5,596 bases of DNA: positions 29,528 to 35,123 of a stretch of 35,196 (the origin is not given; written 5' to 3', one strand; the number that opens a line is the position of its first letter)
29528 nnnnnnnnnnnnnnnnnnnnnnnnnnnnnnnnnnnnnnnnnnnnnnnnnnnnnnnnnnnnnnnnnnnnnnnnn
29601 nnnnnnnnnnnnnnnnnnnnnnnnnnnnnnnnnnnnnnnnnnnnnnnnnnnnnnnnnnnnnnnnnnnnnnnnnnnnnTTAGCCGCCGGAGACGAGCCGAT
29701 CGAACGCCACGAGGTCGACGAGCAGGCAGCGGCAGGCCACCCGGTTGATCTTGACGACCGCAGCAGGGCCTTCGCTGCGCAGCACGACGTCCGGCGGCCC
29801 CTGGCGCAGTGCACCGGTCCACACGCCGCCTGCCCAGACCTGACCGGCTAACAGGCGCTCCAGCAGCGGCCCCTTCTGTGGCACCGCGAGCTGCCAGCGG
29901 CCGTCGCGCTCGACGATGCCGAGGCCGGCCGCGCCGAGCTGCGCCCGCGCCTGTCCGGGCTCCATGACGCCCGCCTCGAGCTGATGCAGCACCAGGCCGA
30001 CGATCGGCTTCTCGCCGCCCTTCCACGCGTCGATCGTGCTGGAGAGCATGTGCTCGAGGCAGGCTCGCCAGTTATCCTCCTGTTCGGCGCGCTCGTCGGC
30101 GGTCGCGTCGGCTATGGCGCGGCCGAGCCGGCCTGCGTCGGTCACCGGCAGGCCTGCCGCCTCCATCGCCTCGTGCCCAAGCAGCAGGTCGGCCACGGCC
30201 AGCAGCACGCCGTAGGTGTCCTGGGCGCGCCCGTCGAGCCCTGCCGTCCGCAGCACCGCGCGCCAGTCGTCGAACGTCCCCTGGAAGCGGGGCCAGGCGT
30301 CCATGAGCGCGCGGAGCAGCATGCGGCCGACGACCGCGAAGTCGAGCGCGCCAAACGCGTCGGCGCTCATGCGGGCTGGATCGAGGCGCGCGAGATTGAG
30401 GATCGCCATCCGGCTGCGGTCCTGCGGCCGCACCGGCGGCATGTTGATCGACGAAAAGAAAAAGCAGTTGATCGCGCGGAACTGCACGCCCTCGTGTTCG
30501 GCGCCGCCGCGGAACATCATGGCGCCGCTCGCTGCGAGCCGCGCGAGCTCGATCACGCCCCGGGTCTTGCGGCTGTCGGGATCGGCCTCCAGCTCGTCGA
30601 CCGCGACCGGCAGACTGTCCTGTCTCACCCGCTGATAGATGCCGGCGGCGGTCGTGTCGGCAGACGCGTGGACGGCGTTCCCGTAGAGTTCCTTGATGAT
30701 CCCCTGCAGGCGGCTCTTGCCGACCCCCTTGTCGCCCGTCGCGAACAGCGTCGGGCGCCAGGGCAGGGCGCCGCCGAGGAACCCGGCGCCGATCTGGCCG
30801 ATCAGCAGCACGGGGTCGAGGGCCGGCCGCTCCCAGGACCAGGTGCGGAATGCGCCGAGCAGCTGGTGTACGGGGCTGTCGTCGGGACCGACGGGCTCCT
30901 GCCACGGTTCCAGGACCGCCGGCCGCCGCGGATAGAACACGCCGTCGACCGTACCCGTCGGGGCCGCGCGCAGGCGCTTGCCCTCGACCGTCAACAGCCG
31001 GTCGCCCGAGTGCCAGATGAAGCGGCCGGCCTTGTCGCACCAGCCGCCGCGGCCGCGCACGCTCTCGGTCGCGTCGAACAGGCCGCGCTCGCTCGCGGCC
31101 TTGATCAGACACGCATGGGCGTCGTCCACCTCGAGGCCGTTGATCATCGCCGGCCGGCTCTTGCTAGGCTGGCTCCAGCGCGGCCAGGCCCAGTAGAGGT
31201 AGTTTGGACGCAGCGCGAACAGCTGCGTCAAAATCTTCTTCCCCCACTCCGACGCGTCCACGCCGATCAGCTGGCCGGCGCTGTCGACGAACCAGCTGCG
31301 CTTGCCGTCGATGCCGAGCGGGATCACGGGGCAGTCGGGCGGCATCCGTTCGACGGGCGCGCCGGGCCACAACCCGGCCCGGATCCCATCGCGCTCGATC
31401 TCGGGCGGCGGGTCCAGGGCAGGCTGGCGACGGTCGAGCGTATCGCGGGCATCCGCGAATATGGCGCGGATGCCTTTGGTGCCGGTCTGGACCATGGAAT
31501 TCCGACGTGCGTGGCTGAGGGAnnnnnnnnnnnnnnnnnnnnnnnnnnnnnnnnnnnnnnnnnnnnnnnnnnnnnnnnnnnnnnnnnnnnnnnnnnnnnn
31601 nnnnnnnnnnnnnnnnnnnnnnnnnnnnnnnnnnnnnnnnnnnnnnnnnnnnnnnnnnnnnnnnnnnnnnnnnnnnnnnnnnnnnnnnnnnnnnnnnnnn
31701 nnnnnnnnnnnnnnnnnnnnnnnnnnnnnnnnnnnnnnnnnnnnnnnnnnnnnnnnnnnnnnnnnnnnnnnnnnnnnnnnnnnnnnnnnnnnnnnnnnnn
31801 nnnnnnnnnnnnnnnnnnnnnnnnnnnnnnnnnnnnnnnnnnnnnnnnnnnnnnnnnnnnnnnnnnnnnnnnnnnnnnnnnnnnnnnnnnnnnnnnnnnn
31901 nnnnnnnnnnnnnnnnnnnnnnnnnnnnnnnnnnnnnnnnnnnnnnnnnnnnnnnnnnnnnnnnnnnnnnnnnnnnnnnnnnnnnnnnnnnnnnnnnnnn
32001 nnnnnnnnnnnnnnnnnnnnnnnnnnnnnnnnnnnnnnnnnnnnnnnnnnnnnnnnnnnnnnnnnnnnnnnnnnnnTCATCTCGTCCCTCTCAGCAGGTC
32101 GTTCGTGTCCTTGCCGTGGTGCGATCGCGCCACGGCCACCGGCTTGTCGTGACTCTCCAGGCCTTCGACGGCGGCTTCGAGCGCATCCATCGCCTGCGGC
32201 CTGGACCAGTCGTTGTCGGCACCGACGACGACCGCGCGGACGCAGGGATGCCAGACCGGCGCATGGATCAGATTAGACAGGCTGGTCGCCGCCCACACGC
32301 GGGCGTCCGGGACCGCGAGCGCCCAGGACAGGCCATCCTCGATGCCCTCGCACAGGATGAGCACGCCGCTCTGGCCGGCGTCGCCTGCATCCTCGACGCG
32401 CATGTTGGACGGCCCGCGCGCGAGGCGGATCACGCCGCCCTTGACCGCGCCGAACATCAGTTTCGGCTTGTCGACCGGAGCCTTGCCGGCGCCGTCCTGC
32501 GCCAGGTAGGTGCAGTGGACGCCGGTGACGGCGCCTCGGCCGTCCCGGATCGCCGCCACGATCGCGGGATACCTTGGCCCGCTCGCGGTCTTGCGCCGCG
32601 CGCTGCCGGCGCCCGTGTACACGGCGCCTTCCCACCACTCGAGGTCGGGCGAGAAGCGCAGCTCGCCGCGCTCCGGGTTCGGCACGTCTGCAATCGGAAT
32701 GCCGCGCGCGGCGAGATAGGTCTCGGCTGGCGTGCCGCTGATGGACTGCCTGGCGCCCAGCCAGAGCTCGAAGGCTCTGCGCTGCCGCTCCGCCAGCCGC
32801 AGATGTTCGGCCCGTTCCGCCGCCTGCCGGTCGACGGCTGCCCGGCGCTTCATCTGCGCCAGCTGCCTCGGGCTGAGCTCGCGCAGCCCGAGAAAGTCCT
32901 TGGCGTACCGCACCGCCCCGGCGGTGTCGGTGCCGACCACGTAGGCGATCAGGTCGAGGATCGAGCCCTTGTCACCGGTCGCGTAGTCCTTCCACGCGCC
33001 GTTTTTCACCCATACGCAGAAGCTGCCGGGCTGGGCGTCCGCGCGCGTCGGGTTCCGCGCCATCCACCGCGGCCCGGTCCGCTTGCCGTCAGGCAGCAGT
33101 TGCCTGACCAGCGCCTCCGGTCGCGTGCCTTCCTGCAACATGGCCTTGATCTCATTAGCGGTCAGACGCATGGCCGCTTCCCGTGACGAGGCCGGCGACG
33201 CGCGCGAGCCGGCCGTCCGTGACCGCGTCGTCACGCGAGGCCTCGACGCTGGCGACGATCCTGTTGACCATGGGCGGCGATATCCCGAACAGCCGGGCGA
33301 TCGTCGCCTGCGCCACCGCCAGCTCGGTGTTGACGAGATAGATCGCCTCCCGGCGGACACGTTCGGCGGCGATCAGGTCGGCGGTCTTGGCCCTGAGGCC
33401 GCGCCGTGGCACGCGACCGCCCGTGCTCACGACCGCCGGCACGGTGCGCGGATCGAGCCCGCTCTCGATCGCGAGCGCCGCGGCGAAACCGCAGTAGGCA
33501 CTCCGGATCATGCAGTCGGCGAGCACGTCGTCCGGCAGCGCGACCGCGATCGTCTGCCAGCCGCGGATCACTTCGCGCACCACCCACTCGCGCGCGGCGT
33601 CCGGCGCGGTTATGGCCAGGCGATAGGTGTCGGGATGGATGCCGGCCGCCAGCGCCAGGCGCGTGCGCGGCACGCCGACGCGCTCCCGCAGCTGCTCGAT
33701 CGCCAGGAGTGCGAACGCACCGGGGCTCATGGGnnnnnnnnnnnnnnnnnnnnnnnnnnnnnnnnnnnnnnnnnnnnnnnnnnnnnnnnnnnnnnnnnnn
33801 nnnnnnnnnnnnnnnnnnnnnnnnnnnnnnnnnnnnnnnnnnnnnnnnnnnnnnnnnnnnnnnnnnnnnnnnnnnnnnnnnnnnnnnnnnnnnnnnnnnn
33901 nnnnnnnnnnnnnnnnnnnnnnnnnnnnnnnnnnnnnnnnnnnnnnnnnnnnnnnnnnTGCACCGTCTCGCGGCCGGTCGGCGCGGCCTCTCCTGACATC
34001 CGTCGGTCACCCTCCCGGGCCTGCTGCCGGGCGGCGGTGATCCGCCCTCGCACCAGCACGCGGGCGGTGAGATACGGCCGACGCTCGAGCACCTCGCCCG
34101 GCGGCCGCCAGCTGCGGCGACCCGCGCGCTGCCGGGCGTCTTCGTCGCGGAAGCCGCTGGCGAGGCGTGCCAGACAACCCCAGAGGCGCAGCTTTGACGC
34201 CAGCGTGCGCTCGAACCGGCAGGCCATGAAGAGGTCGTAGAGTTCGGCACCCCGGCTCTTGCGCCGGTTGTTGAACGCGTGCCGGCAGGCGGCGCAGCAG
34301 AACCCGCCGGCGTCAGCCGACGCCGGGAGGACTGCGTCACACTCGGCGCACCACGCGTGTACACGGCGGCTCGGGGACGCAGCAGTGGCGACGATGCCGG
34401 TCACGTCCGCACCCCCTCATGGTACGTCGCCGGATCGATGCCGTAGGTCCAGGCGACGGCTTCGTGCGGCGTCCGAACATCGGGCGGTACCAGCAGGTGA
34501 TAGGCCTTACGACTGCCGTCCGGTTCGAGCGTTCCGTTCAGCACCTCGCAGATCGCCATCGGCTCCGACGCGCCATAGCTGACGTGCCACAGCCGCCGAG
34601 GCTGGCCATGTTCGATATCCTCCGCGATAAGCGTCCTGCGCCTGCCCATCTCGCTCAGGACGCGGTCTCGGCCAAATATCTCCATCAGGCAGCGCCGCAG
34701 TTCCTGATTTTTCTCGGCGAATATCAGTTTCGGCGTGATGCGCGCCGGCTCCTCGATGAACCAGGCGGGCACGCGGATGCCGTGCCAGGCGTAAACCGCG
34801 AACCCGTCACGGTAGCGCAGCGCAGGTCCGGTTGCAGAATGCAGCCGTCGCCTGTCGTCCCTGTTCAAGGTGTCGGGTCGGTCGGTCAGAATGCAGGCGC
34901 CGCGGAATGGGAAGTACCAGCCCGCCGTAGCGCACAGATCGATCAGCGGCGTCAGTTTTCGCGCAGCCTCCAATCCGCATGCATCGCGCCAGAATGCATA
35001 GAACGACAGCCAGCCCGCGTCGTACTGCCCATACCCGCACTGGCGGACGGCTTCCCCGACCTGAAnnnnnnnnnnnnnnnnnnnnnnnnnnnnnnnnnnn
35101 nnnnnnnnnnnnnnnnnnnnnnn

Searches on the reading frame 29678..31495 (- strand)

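Call 10: search_protein_families(library=phrogs, proteins=[window:29678-31495:-], max_evalue=0.001)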
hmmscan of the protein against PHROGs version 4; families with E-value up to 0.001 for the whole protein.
window:29678-31495:- (605 aa): 2 families
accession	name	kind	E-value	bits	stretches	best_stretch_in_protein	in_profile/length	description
phrog_21086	-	unknown function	8.6e-58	197.4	1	51-565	51-574/617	-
phrog_35358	-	DNA, RNA and nucleotide metabolism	7.8e-42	144.3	1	108-557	460-909/968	DNA primase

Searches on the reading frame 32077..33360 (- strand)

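Call 11: search_protein_families(library=phrogs, proteins=[window:32077-33360:-], max_evalue=0.001)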
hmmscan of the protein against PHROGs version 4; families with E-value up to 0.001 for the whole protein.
window:32077-33360:- (427 aa): 4 families
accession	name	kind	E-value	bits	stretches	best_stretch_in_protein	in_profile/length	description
phrog_510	-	DNA, RNA and nucleotide metabolism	3.4e-35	122.9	1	119-425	64-347/667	DNA primase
phrog_2249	-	DNA, RNA and nucleotide metabolism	4.5e-07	29.9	1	121-389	38-266/802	DNA primase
phrog_5629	-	DNA, RNA and nucleotide metabolism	4.5e-06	26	1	94-219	26-145/930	DNA primase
phrog_47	-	DNA, RNA and nucleotide metabolism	1.3e-05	25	1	84-422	33-321/947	DNA primase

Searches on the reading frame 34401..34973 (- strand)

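Call 11: search_protein_families(library=phrogs, proteins=[window:34401-34973:-], max_evalue=0.001)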
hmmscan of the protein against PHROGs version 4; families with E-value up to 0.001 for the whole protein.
window:34401-34973:- (190 aa): 1 family
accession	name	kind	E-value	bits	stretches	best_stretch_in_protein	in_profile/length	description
phrog_31813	-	unknown function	1.9e-09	38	1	17-110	205-300/378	-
